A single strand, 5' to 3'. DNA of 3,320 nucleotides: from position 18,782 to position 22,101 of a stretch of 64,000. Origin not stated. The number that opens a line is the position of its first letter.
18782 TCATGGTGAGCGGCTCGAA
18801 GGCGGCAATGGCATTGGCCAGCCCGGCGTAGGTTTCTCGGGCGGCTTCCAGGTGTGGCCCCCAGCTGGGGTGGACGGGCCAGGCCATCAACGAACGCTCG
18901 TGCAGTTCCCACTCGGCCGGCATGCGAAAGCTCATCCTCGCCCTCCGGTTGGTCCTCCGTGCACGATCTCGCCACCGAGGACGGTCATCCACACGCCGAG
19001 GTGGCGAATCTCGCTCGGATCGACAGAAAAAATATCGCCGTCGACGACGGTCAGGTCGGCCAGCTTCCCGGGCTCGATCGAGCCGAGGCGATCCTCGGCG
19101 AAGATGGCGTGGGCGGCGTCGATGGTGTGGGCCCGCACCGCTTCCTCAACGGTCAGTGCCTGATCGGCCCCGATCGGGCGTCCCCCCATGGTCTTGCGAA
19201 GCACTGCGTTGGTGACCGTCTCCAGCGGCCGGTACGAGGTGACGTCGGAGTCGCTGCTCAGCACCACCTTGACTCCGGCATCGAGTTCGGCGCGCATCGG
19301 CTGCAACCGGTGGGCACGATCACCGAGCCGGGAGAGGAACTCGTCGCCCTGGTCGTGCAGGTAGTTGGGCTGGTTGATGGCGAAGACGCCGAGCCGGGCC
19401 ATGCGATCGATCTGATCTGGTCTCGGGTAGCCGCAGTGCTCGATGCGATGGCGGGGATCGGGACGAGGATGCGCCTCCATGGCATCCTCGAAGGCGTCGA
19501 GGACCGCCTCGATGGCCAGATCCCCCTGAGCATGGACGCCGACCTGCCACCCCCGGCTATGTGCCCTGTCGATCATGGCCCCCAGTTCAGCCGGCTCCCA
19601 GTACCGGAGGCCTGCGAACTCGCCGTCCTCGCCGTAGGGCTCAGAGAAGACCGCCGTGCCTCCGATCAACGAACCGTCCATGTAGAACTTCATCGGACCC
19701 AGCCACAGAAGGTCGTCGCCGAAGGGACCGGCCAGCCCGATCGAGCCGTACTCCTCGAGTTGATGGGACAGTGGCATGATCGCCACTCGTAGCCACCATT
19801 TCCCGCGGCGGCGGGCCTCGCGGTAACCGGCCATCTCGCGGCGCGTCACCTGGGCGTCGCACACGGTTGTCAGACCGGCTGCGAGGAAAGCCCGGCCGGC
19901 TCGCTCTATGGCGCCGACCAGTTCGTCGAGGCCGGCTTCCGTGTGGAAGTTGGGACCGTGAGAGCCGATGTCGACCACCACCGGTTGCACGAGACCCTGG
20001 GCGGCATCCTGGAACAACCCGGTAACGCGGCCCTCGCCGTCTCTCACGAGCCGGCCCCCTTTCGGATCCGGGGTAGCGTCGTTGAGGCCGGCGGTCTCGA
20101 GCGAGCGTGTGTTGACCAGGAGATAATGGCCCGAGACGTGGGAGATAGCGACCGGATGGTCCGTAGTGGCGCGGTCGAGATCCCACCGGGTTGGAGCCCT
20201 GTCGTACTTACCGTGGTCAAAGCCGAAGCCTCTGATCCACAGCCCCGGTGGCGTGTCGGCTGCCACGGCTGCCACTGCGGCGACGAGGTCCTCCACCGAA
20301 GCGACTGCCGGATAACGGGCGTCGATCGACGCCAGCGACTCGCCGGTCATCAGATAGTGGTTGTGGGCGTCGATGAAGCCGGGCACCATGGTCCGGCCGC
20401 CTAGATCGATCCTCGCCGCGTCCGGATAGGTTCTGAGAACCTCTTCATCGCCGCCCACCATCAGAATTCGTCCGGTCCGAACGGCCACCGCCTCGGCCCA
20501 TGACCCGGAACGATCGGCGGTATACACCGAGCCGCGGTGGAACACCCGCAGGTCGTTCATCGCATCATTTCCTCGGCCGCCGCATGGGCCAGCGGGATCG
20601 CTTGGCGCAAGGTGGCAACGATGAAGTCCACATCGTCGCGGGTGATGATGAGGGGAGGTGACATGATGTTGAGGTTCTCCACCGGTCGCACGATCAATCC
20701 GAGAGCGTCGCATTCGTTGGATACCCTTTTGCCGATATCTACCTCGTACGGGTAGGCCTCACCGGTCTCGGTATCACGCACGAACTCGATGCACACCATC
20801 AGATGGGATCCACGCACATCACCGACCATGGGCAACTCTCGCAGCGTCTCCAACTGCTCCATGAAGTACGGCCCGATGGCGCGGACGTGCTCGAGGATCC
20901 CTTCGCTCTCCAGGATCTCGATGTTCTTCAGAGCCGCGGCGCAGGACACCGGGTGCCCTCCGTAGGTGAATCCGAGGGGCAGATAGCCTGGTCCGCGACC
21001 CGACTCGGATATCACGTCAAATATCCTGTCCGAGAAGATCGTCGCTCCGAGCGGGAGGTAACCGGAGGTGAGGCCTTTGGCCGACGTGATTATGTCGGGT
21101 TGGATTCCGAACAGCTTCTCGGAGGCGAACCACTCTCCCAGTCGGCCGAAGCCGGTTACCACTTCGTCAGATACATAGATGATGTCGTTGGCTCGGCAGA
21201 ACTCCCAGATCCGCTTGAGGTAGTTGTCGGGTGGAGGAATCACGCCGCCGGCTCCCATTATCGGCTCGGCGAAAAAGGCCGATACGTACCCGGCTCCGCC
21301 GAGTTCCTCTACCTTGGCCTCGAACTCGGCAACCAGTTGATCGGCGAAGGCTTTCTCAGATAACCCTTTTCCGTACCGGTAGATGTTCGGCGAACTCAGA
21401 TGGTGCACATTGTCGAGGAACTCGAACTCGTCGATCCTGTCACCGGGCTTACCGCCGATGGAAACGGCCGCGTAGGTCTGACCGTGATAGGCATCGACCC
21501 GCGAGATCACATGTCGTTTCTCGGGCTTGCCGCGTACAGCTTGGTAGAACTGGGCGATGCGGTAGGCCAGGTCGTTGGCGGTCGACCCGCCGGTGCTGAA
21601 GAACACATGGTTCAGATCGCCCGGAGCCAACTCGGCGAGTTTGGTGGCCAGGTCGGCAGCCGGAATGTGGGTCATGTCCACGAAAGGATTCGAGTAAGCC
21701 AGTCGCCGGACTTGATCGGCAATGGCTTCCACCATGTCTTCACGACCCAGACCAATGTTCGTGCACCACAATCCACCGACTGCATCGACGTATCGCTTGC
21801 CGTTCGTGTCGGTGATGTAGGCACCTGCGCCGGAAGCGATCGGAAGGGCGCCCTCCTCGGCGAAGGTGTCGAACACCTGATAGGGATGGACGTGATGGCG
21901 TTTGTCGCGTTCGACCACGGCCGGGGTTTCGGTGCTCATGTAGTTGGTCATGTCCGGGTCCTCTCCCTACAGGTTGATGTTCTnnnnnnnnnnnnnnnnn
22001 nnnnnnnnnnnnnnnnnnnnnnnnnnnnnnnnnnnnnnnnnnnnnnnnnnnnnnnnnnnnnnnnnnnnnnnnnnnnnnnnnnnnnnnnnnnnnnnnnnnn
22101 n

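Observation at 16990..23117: Five-gene translationally coupled operon: amidinotransferase - ω-aminotransferase - amidohydrolase - agmatine deiminase - N-carbamoylputrescine amidase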

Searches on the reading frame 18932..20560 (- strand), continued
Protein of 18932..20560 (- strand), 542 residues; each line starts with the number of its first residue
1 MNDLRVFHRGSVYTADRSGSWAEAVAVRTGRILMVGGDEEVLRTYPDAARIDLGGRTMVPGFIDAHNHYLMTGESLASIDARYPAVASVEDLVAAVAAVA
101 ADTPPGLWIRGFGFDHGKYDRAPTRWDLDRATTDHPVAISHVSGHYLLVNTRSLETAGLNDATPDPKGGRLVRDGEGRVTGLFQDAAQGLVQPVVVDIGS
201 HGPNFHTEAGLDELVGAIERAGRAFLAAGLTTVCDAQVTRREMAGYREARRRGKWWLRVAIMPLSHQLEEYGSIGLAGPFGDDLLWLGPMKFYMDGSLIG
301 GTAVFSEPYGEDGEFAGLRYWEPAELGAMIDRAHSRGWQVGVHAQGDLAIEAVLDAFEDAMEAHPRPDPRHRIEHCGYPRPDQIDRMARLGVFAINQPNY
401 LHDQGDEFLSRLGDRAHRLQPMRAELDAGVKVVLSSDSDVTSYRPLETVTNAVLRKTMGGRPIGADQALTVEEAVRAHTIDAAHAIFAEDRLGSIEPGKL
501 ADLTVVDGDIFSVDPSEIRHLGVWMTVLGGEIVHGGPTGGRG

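Call 47: find_encoding_contigs(protein=P0227, flank=8000, max_places=2)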
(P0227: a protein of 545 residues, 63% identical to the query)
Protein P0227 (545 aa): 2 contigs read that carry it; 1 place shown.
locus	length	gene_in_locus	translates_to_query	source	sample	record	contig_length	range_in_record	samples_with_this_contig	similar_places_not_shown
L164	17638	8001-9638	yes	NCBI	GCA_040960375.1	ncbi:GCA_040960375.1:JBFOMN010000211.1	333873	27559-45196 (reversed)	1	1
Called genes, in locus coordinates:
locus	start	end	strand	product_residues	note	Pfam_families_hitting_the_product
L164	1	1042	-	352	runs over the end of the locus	PF00005:ABC_tran, PF08352:oligo_HPY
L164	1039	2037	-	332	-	PF00005:ABC_tran, PF13304:AAA_21 (weak), PF08352:oligo_HPY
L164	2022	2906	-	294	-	PF12911:OppC_N, PF00528:BPD_transp_1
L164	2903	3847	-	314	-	PF19300:BPD_transp_1_N, PF00528:BPD_transp_1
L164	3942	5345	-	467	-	PF00496:SBP_bac_5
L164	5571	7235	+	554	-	PF00989:PAS (weak), PF08448:PAS_4 (faint), PF08447:PAS_3, PF13426:PAS_9 (faint), PF08447:PAS_3, PF07730:HisKA_3, PF13581:HATPase_c_2 (weak), PF02518:HATPase_c, +1 more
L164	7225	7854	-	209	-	PF00440:TetR_N, PF13977:TetR_C_6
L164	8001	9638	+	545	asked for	PF22039:HUTI_composite_bact (weak), PF07969:Amidohydro_3, PF01979:Amidohydro_1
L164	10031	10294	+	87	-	-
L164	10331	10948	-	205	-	PF00440:TetR_N, PF13977:TetR_C_6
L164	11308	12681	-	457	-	PF09992:NAGPA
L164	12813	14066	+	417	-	-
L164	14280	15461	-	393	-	PF04371:PAD_porph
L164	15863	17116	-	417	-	PF04371:PAD_porph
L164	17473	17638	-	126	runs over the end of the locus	-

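Call 88: predict_structure(alignment_id=A2)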
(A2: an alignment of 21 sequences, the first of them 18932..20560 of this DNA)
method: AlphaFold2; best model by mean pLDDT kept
length: 542 residues; sequences in the alignment: 21
mean_pLDDT: 88.9   pTM: 0.90
mean pLDDT of the five models: 88.9, 88.4, 88.2, 86.3, 84.2
residues with pLDDT >= 90: 351; 70-90: 149; 50-70: 28; < 50: 14
segments of 3 or more residues with pLDDT < 50: 194-203, 539-542
pLDDT, mean of each block of 10 residues (from residue 1): 89 96 97 98 96 96 93 90 94 98 93 89 96 95 89 93 85 94 85 53 57 91 97 89 86 91 84 62 86 81 75 68 88 92 92 97 92 93 97 94 83 78 96 90 94 92 92 98 95 98 97 96 96 75 32
secondary structure, 60 per line:
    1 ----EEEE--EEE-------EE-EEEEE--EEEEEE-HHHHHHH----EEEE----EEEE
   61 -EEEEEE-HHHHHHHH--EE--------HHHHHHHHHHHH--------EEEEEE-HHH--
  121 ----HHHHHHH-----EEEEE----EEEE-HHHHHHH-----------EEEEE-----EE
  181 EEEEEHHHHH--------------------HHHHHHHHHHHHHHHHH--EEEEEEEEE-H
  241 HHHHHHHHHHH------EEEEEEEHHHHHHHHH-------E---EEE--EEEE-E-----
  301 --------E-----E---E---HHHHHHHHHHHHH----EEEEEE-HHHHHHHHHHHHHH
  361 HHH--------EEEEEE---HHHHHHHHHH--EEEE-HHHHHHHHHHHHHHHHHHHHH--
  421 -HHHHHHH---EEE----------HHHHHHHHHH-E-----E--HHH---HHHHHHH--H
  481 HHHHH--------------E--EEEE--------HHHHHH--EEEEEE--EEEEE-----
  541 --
elements in order: E5-8 E11-13 E24-28 E31-36 H38-44 E49-52 E57-60 E62-67 H69-76 H89-100 E109-114 H125-131 E137-141 E146-149 H151-157 E169-173 E179-185 H186-190 H211-227 E230-238 H240-251 E258-264 H265-273 E285-287 E290-293 H323-335 E340-345 H347-363 E372-377 H381-390 E393-396 H398-418 H422-428 E432-434 H445-454 H471-477 H480-485 E503-506 H515-520 E523-528 E531-535

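Call 90: fold_search(model_id=the predicted structure, library=pdb)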
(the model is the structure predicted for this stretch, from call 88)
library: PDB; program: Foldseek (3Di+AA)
matches with E <= 10: 1488; with E <= 0.001: 340
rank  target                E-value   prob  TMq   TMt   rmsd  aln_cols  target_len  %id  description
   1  3icj                  5.4e-42  1.00  0.73  0.83   4.4       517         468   27  Crystal structure of an uncharacterized metal-dependent hydrolase from pyrococcus furiosus (released 2009-07-28)
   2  3igh                  8.1e-42  1.00  0.76  0.85   3.9       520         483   27  Crystal structure of an uncharacterized metal-dependent hydrolase from pyrococcus horikoshii ot3 (released 2009-08-04)
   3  2gok_A                6.3e-20  1.00  0.53  0.69   6.1       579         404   15  Crystal structure of the imidazolonepropionase from Agrobacterium tumefaciens at 1.87 A resolution (released 2006-04-25)
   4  2g3f_A                6.4e-19  1.00  0.52  0.68   7.4       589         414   14  Crystal Structure of imidazolonepropionase complexed with imidazole-4-acetic acid sodium salt, a substrate homologue (released 2006-09-26)
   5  2bb0_A                1.9e-18  1.00  0.52  0.68   7.3       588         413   14  Structure of Imidazolonepropionase from Bacillus subtilis (released 2006-09-26)
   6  2q09                  3.2e-18  1.00  0.51  0.67   6.1       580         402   16  Crystal structure of Imidazolonepropionase from environmental sample with bound inhibitor 3-(2,5-Dioxo-imidazolidin-4-yl (released 2007-06-05)
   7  2oof                  3.9e-18  1.00  0.50  0.66   6.7       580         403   16  The crystal structure of 4-imidazolone-5-propanoate amidohydrolase from environmental sample (released 2007-02-20)
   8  3mtw                  4.6e-18  1.00  0.55  0.72   4.8       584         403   14  Crystal structure of L-Lysine, L-Arginine carboxypeptidase Cc2672 from Caulobacter Crescentus CB15 complexed with N-meth (released 2010-07-28)
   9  5hmd_B                5.2e-18  1.00  0.54  0.63   6.8       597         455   15  Crystal structure of triazine hydrolase variant (Y215H/E241Q) (released 2016-11-02)
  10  4lh8_B                7.0e-18  1.00  0.53  0.62   7.2       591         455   15  Triazine hydrolase from Arthobacter aurescens modified for maximum expression in E.coli (released 2014-05-21)
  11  8is4_B                1.6e-17  1.00  0.55  0.65   5.8       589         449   15  Structure of an Isocytosine specific deaminase Vcz in complexed with 5-FU (released 2023-08-30)
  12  3mkv_B                1.7e-17  1.00  0.50  0.64   8.5       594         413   15  Crystal structure of amidohydrolase eaj56179 (released 2010-04-28)
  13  8is4_A                2.1e-17  1.00  0.54  0.64   6.8       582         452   15  Structure of an Isocytosine specific deaminase Vcz in complexed with 5-FU (released 2023-08-30)
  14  5hmf_A                2.1e-17  1.00  0.53  0.62   7.3       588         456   15  Crystal structure of triazine hydrolase variant (P214T/Y215H/E241Q) (released 2016-11-02)
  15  6sj0_A                2.6e-17  1.00  0.58  0.63   6.5       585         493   15  Amidohydrolase, AHS (released 2020-01-15)
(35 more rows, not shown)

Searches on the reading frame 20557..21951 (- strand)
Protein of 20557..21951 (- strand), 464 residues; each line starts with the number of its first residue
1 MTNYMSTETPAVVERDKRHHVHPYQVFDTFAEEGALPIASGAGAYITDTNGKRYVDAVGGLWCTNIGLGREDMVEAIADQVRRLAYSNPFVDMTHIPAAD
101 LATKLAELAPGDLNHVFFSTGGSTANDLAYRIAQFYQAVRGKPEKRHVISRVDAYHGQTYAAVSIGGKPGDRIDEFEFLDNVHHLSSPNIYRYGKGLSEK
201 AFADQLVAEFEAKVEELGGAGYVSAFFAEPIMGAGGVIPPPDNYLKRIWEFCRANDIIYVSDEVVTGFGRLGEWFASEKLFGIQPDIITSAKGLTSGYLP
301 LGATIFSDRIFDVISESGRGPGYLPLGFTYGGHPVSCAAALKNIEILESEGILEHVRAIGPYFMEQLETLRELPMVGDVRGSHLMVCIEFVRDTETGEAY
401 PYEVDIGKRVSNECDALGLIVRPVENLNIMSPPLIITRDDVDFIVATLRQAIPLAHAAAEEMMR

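Call 5: search_protein_families(library=pfam, proteins=[window:20557-21951:-])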
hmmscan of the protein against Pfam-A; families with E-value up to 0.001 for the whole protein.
window:20557-21951:- (464 aa): 1 family
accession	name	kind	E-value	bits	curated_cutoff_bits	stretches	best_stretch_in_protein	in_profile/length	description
PF00202.27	Aminotran_3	-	6.5e-84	282.4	30.5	1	36-452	11-403/403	Aminotransferase class-III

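Call 6: search_protein_families(library=ncbifam, proteins=[window:20557-21951:-])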
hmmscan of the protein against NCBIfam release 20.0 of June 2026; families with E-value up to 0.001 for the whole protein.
window:20557-21951:- (464 aa): 69 families (the best 25 are shown)
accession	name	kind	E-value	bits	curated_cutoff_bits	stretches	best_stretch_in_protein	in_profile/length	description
NF005447.0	PRK07036.1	equivalog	9.6e-203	674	618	1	3-454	4-454/468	aminotransferase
NF005682.0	PRK07480.1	subfamily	1.9e-141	471.9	510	1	7-457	8-454/459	aminotransferase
NF004767.0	PRK06105.1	subfamily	2.5e-130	435.1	517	1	9-460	5-455/460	aminotransferase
NF005102.0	PRK06541.1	equivalog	1.2e-118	396.6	574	1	9-452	9-453/460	aspartate aminotransferase family protein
NF004625.0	PRK05965.1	subfamily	4.8e-116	388.2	729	1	10-452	4-445/460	hypothetical protein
NF005684.0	PRK07482.1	subfamily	9.7e-116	387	687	1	7-453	3-453/464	hypothetical protein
NF005683.0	PRK07481.1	subfamily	1.9e-112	376.5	575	1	11-452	5-447/453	hypothetical protein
NF005812.0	PRK07678.1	subfamily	1.1e-104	350.6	488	1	8-452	6-447/451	aminotransferase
NF009068.0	PRK12403.1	equivalog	2.4e-103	346.4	817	1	12-453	14-451/460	aspartate aminotransferase family protein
NF052567.1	OmAmTferAptACaul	equivalog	1.7e-97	326.9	500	1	22-452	7-428/431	omega-aminotransferase AptA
NF005685.0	PRK07483.1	equivalog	5.3e-95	318.8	485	1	36-458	13-441/444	aspartate aminotransferase family protein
TIGR00508.1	bioA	equivalog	8.2e-94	314.5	405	1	22-452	3-418/419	adenosylmethionine--8-amino-7-oxononanoate transaminase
NF005375.0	PRK06917.1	equivalog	3e-91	306.4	535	1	38-453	18-437/448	aspartate aminotransferase family protein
NF004718.0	PRK06062.1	subfamily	5.1e-82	275.8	472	1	6-457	13-451/454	hypothetical protein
NF004624.0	PRK05964.1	equivalog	1.7e-79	267.4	494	1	11-452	5-422/427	adenosylmethionine--8-amino-7-oxononanoate transaminase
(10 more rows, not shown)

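Call 37: search_solved_structures(query=window:20557-21951:-, max_evalue=1e-60)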
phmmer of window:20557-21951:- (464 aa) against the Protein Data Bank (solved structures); distinct sequences matched with E-value up to 1e-60: 55.
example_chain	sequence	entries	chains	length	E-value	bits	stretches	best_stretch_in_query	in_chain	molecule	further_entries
3i5t_A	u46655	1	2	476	2.6e-116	392.8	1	19-458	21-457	Aminotransferase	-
6gwi_A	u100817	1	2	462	2e-112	380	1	15-452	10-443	Putrescine aminotransferase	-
3hmu_A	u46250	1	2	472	2e-109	370.2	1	2-460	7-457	Aminotransferase, class III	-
8wqj_A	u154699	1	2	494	2.2e-109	370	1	4-455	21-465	Transaminase from Shimia marina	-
9uvs_A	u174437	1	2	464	2.9e-106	359.7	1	3-461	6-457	Aminotransferase class-III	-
6io1_A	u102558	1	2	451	1.6e-104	354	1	11-450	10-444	Aminotransferase, class III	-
5ti8_A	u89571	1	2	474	2e-103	350.4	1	2-454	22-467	Aminotransferase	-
9j4y_A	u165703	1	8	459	7.6e-101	341.9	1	8-451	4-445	Aminotransferase, class III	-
6hx9_B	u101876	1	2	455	1.5e-100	340.9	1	16-455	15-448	Aspartate aminotransferase family protein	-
7qyg_A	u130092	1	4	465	2e-100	340.5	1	15-458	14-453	Aminotransferase TR2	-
7qx0_A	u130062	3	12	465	3.3e-100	339.8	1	15-458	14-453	Aminotransferase TR2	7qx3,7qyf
9j2k_A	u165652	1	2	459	5.1e-100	339.1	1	8-451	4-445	Aminotransferase, class III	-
9j4z_A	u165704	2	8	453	2.9e-99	336.7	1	17-455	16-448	Polyamine:pyruvate transaminase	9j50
7ypm_A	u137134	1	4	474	3.1e-98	333.3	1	15-455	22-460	Aspartate aminotransferase family protein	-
7ypn_B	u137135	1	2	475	2.9e-96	326.8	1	15-455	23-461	Aspartate aminotransferase family protein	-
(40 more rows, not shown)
